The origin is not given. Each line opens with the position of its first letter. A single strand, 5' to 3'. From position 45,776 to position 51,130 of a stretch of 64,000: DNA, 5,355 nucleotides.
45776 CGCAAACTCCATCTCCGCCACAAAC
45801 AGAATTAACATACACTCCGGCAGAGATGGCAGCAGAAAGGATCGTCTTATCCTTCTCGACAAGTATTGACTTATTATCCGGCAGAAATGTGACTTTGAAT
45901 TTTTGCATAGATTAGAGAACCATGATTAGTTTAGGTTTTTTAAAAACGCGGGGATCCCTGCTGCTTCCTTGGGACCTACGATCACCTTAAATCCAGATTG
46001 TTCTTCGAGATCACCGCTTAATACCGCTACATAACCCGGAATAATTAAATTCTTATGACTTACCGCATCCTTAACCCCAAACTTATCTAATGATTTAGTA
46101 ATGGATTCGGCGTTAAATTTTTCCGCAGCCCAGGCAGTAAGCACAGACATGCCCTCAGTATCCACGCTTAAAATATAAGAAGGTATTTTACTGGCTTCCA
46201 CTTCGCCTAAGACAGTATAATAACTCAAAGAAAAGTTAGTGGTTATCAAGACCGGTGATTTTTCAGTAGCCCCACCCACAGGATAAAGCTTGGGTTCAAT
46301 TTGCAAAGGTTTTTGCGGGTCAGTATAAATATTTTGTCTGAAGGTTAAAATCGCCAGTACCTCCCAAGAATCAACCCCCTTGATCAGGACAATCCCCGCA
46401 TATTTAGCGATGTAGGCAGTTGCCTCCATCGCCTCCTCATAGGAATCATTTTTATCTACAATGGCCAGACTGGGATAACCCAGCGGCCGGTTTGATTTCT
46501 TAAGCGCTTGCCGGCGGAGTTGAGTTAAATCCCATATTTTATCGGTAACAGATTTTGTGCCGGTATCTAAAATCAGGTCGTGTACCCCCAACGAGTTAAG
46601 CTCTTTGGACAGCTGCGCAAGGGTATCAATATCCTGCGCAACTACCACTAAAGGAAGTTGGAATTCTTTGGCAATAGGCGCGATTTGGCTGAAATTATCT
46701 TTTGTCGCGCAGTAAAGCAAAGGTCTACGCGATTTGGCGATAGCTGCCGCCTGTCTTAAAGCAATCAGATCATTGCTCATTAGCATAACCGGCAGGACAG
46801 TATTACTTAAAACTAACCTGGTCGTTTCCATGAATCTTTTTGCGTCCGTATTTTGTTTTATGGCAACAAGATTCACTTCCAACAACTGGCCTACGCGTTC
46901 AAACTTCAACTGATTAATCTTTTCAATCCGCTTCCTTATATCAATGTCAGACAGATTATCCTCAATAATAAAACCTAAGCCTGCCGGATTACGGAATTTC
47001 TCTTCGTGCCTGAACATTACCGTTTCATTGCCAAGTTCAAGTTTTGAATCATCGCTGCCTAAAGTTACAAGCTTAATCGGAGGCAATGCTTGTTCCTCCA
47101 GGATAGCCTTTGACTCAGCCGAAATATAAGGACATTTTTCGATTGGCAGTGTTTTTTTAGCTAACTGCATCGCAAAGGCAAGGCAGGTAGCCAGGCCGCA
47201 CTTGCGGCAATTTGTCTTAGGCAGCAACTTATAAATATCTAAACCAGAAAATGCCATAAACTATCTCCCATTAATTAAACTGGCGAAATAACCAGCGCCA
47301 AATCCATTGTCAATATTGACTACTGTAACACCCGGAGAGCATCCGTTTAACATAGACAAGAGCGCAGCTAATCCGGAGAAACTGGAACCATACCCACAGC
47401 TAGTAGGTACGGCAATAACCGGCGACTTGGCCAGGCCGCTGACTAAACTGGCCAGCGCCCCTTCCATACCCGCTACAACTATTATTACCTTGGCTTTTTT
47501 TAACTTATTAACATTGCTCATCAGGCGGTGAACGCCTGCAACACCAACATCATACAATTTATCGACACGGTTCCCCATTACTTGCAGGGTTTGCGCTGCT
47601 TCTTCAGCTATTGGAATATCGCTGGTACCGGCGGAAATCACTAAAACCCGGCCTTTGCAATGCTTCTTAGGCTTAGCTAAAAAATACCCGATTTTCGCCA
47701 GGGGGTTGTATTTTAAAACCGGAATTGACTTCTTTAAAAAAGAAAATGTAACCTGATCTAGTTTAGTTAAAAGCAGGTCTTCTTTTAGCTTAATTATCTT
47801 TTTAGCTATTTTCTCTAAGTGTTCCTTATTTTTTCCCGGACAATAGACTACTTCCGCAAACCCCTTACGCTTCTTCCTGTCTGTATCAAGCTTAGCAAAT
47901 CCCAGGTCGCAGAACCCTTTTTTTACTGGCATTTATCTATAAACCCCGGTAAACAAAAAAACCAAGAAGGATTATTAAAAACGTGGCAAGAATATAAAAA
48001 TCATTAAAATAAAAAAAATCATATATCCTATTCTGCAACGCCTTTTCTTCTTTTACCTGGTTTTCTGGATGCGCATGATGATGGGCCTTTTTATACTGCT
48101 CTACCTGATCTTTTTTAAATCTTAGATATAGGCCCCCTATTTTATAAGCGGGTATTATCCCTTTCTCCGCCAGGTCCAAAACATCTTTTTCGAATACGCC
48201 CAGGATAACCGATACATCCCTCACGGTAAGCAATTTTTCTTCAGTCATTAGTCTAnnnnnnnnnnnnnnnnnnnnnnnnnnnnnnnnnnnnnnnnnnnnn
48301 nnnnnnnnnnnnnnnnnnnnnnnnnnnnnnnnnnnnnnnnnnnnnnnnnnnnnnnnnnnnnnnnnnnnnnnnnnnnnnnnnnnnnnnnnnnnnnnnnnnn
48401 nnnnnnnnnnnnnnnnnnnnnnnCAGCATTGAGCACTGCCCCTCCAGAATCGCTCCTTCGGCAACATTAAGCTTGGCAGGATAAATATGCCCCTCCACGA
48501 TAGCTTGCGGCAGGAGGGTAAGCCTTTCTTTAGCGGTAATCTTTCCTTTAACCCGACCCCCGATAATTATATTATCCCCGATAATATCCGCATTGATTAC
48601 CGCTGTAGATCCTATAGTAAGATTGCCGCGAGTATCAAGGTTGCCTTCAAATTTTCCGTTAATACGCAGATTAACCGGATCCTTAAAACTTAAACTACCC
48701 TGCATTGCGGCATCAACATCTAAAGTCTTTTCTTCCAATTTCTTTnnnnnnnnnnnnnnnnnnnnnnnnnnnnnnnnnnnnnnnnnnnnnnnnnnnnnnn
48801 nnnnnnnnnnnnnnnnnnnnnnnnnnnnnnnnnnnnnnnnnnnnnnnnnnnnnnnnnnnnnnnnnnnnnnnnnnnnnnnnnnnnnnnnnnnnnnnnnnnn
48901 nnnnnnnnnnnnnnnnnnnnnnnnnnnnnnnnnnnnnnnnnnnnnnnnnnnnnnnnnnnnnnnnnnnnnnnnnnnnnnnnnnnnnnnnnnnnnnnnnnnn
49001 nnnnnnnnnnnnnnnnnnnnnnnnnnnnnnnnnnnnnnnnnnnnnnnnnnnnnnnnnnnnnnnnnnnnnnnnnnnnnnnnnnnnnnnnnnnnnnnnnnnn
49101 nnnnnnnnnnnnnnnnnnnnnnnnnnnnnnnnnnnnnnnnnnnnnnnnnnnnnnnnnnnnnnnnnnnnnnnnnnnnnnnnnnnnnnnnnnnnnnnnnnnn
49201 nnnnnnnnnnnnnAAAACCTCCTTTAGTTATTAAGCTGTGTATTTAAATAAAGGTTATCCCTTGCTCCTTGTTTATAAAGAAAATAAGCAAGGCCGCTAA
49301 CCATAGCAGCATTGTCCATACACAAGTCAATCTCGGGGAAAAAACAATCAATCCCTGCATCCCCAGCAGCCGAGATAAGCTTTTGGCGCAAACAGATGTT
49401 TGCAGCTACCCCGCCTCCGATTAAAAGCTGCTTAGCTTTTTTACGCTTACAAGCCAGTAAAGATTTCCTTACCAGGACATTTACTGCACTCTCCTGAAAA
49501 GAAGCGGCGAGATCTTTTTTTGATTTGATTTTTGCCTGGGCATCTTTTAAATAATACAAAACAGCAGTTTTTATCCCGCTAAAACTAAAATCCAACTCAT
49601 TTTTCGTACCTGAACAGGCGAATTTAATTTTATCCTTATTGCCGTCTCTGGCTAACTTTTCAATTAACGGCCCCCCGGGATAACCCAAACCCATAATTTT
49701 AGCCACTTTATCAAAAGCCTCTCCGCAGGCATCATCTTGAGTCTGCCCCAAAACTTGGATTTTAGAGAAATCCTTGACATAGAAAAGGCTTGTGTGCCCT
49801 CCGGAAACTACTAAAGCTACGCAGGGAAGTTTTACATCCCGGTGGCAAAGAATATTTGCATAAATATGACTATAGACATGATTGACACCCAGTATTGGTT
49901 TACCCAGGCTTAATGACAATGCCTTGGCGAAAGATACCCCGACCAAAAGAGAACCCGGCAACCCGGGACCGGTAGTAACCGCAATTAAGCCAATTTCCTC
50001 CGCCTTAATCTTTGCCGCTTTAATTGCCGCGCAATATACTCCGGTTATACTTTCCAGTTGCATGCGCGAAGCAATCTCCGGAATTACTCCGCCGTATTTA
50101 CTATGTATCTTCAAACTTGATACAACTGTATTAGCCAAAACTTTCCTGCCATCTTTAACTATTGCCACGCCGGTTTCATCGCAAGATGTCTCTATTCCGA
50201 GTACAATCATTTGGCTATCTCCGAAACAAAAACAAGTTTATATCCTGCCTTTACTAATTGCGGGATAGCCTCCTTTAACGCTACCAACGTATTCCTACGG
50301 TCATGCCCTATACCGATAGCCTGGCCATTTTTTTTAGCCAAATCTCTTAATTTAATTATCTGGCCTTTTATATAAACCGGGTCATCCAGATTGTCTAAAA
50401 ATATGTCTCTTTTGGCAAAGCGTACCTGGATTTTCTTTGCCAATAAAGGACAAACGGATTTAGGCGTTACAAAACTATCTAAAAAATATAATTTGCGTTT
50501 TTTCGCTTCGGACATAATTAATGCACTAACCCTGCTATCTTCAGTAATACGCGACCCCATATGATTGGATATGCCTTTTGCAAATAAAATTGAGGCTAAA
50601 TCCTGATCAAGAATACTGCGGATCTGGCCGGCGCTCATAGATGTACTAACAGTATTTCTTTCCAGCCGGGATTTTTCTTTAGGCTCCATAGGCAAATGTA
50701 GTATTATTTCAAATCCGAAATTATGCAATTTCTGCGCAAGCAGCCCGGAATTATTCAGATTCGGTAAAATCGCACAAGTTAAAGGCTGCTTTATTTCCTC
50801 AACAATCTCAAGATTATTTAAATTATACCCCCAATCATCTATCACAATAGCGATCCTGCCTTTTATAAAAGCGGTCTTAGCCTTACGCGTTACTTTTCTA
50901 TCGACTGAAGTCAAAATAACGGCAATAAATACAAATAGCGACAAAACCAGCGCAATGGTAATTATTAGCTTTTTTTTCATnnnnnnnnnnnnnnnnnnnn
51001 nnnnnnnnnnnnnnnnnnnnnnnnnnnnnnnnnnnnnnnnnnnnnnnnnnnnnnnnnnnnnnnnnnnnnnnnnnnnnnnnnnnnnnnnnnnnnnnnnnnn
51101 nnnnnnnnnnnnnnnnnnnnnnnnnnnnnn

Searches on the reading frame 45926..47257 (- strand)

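Call 100: search_protein_families(library=pfam, proteins=[window:45926-47257:-], max_evalue=0.00001)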
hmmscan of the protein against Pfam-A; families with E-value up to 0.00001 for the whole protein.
window:45926-47257:- (443 aa): 2 families
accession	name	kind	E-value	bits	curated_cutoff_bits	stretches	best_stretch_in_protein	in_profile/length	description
PF03599.22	CdhD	-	1.1e-99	334.2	24.8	1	64-438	2-386/387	CO dehydrogenase/acetyl-CoA synthase delta subunit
PF04060.18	FeS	-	7.2e-13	48.5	23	1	12-44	1-33/33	Putative Fe-S cluster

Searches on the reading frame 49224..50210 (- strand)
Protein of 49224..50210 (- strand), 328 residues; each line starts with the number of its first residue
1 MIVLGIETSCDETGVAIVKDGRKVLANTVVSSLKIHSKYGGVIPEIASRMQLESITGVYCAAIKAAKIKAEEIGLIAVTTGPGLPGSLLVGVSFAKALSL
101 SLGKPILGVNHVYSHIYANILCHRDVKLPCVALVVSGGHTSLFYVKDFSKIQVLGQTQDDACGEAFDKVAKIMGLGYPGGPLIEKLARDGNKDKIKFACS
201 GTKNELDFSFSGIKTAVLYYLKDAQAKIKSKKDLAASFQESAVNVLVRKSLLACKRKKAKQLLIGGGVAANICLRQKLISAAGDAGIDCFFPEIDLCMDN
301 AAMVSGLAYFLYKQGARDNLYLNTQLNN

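Call 17: search_protein_families(library=pfam, proteins=[window:49224-50210:-], max_evalue=0.001)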
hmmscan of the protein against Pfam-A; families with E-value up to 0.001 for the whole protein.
window:49224-50210:- (328 aa): 3 families
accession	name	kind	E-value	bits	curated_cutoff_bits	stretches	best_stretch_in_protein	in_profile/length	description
PF00814.31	TsaD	-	4e-85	286.1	24.8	1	23-304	1-262/264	tRNA N6-adenosine threonylcarbamoyltransferase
PF22521.2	HypF_C_2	-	3.1e-07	30.8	27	1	162-296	96-230/241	Carbamoyltransferase, Kae1-like Domain, second subdomain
PF02543.21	Carbam_trans_N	-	1.8e-06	28.1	24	1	174-280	214-322/346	Carbamoyltransferase N-terminus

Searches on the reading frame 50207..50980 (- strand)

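Call 17: search_protein_families(library=pfam, proteins=[window:50207-50980:-], max_evalue=0.001)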
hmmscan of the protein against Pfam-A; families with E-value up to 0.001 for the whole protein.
window:50207-50980:- (257 aa): 1 family
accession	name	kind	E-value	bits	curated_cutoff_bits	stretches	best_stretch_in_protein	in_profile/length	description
PF04748.18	Polysacc_deac_2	-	1.4e-66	224.1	27.5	1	45-255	1-211/212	Divergent polysaccharide deacetylase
